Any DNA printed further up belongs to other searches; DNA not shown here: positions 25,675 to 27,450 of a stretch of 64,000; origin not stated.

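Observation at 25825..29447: GC-rich cyclase, membrane protein and standalone cNMP-binding module: candidate cyclic-nucleotide signalling or Pycsar-like defence unit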

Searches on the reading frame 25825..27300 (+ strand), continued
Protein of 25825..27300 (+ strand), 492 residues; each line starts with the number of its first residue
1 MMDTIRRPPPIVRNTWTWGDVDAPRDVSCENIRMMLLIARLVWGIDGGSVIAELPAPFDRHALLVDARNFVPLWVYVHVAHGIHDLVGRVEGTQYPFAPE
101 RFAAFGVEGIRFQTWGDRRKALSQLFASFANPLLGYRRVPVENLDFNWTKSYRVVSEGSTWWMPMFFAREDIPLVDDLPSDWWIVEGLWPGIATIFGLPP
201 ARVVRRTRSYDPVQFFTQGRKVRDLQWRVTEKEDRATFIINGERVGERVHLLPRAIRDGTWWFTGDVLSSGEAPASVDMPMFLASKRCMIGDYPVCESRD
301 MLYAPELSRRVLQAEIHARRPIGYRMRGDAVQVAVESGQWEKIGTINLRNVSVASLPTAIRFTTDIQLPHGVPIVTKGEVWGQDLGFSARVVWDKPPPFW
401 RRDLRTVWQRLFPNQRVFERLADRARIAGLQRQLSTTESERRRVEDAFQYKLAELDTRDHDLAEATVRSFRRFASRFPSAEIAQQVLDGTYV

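Call 37: find_encoding_contigs(protein=P0023, flank=6000, max_places=1)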
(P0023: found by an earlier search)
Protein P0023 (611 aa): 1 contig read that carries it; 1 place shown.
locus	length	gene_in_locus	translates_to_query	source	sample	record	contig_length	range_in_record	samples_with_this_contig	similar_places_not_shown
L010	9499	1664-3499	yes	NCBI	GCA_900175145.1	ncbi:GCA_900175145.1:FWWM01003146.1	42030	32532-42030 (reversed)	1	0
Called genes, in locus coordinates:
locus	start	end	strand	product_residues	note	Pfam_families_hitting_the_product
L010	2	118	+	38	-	?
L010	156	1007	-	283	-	PF00669:Flagellin_N, PF00700:Flagellin_C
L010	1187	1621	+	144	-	PF03061:4HBT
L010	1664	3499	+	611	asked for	PF00211:Guanylate_cyc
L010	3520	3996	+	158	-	PF02481:DNA_processg_A (weak), PF18306:LDcluster4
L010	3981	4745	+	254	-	PF05742:TANGO2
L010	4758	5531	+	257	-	PF00378:ECH_1, PF16113:ECH_2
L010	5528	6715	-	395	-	PF01321:Creatinase_N, PF00557:Peptidase_M24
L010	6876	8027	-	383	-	PF01075:Glyco_transf_9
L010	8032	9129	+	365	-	PF06779:MFS_4 (weak), PF07690:MFS_1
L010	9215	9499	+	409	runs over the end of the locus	PF13433:Peripla_BP_5, PF13458:Peripla_BP_6, PF01094:ANF_receptor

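Call 39: find_homologous_proteins(query=A5, max_evalue=0.001)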
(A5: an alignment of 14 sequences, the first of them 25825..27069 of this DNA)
Query A5 (14 sequences) (415 aa, profile of the alignment): 7 proteins with E <= 0.001 among 8000 candidates.
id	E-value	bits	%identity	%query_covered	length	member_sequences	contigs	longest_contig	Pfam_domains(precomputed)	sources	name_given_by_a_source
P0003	1.1e-104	368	52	100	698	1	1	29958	-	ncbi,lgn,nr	ncbi:MAG: hypothetical protein HY437_00130 [Candidatus Magasanikbacteria bacterium]|nr:hypothetical 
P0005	2.0e-103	364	50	100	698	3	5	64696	-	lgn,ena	-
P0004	2.8e-103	363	52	100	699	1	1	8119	-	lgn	-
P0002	1.8e-100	354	83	99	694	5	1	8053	-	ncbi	-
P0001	2.0e-95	337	100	92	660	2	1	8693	-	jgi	-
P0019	2.2e-93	331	27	34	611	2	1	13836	PF00211.26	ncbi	-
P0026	7.6e-9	53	30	18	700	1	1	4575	PF01590.33,PF13492.13,PF00990.27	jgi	jgi:diguanylate cyclase (GGDEF)-like protein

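Call 46: predict_structure(alignment_id=A5)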
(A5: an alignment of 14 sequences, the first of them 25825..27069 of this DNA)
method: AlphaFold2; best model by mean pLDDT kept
length: 415 residues; sequences in the alignment: 14
mean_pLDDT: 78.8   pTM: 0.80
mean pLDDT of the five models: 78.8, 78.6, 59.8, 59.3, 58.5
residues with pLDDT >= 90: 108; 70-90: 206; 50-70: 80; < 50: 21
segments of 3 or more residues with pLDDT < 50: 1-12, 114-116, 219-223
pLDDT, mean of each block of 10 residues (from residue 1): 36 58 82 85 85 77 78 85 86 78 82 55 65 72 68 88 88 73 79 65 86 68 55 68 87 92 91 89 95 93 94 86 87 89 96 92 87 88 90 67 59 53
secondary structure, 60 per line:
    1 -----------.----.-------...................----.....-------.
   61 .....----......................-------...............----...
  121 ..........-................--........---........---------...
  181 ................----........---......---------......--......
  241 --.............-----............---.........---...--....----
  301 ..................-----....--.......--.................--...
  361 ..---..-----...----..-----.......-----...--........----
elements in order: E25-28 H29-43 H48-52 H60-65 E70-72 H73-91 H99-113 H118-130 H132-146 E150-157 E161-168 H178-196 E201-208 H212-217 E227-232 E235-240 E243-255 E261-269 E276-284 E288-290 E293-296 E301-303 H304-318 E324-327 E330-336 E339-352 E358-362 E373-375 E387-393 H404-411

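Call 62: fold_search(model_id=the predicted structure, library=pdb)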
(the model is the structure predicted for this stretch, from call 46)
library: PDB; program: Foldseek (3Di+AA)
matches with E <= 10: 368; with E <= 0.001: 0
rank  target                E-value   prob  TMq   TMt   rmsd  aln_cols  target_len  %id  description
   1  3tfg_B                1.9e-03  1.00  0.26  0.51   7.3       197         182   16  Crystal structure of an H-NOX protein from Nostoc sp. PCC 7120, L66W/L67W double mutant (released 2011-11-09)
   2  3tfg_A                1.9e-03  1.00  0.26  0.50   7.3       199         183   16  Crystal structure of an H-NOX protein from Nostoc sp. PCC 7120, L66W/L67W double mutant (released 2011-11-09)
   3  3tff_A                2.3e-03  1.00  0.25  0.50   7.0       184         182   17  Crystal structure of an H-NOX protein from Nostoc sp. PCC 7120, L67W mutant (released 2011-11-09)
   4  3tfd_B                2.5e-03  1.00  0.26  0.51   7.3       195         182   16  Crystal structure of an H-NOX protein from Nostoc sp. PCC 7120, L66W mutant (released 2011-11-09)
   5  3tfd_A                2.8e-03  1.00  0.27  0.52   6.4       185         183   16  Crystal structure of an H-NOX protein from Nostoc sp. PCC 7120, L66W mutant (released 2011-11-09)
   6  2o09_A                4.6e-03  1.00  0.26  0.50   7.0       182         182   18  Crystal structure of the H-NOX domain from Nostoc sp. PCC 7120 (released 2007-01-30)
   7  3tf8_B                7.4e-03  0.99  0.25  0.49   7.0       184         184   17  Crystal structure of an H-NOX protein from Nostoc sp. PCC 7120 (released 2011-11-09)
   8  4iae_A                8.6e-03  1.00  0.27  0.54   6.2       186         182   16  Crystal structure of BAY 60-2770 bound to nostoc H-NOX domain (released 2013-11-20)
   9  3tf8_A                8.6e-03  1.00  0.26  0.52   6.4       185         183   16  Crystal structure of an H-NOX protein from Nostoc sp. PCC 7120 (released 2011-11-09)
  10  6bdd                  1.9e-02  1.00  0.29  0.59   4.9       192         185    6  Crystal structure of Fe(II) unliganded H-NOX protein from K. algicida (released 2018-05-30)
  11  6bde                  2.5e-02  1.00  0.29  0.58   5.4       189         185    7  Crystal structure of Fe(II) unliganded H-NOX protein mutant A71G from K. algicida (released 2018-05-30)
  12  6dxi                  2.8e-02  0.99  0.28  0.53   5.8       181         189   15  Crystal structure of H-NOX protein from Nostoc sp V52W/L67W double-mutant. (released 2018-07-11)
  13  6mx5                  3.3e-02  0.96  0.24  0.45   7.1       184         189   17  Crystal structure of H-NOX protein from Nostoc sp. (released 2018-11-07)
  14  3nvr_B                3.8e-02  0.99  0.31  0.64   4.4       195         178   11  Modulating Heme Redox Potential Through Protein-Induced Porphyrin Distortion (released 2010-09-08)
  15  6ocv_MODEL_1_A        1.0e-01  0.87  0.28  0.52   6.9       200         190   12  Solution structure of the H-NOX protein from Shewanella woodyi in the Fe(II)CO ligation state (released 2020-05-06)
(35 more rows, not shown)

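Call 63: search_solved_structures(query=A5, max_evalue=10, show_alignments=3)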
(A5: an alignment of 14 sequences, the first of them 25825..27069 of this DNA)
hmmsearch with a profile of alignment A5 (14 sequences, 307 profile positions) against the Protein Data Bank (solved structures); distinct sequences matched with E-value up to 10: 0.

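Call 84: search_protein_families(library=pfam, alignment_id=A5, max_evalue=1)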
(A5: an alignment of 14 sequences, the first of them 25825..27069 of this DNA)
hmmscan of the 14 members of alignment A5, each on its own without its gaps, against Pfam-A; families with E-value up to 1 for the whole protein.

A. member 1, window:25825-27069:+ (415 aa): 0 families

B. families by the number of members that match (of 14 scanned): 2 families
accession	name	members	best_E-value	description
PF12625.12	Arabinose_bd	1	0.0009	Arabinose-binding domain of AraC transcription regulator, N-term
PF15451.11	DUF4632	1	0.086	Domain of unknown function (DUF4632)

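Call 88: search_solved_structures(query=P0016, max_evalue=0.00001)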
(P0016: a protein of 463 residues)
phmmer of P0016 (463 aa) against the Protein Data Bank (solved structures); distinct sequences matched with E-value up to 0.00001: 51.
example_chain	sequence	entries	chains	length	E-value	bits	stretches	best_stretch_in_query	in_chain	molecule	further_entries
4p2f_A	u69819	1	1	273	8.8e-23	83.8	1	253-460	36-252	Adenylate cyclase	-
2w01_A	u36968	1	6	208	3.5e-22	81.8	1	294-453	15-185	ADENYLATE CYCLASE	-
7yz9_A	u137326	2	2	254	4e-22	81.6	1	249-460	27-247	Adenylate cyclase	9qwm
6fht_A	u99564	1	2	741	1.3e-21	79.9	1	292-453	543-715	Bacteriophytochrome,Adenylate cyclase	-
4p2x_A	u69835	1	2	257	1.4e-21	79.8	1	254-460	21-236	Adenylate cyclase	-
7yzi_A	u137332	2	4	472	3.5e-21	78.5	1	250-460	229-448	Adenylate cyclase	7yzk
4p2m_A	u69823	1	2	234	5e-21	78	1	258-460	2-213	Adenylate cyclase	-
5o5k_A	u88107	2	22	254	9e-21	77.1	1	252-460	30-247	Adenylate cyclase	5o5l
9bcl_A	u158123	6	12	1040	5.6e-18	67.9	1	201-460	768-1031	Atrial natriuretic peptide receptor 1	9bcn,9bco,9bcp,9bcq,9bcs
9dzh_A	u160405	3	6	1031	5.8e-18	67.9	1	201-460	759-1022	Atrial natriuretic peptide receptor 1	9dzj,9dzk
9bcv_A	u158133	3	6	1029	5.8e-18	67.9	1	201-460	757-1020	Atrial natriuretic peptide receptor 1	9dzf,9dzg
3r5g_A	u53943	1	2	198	1.1e-17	67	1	289-462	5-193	CyaB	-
1yk9_A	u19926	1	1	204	2.1e-17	66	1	293-460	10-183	Adenylate cyclase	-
1wc1_A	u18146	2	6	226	2.8e-15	59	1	273-453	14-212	ADENYLATE CYCLASE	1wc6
8sl3_A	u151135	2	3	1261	8e-15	57.5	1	246-430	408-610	Adenylate cyclase type 5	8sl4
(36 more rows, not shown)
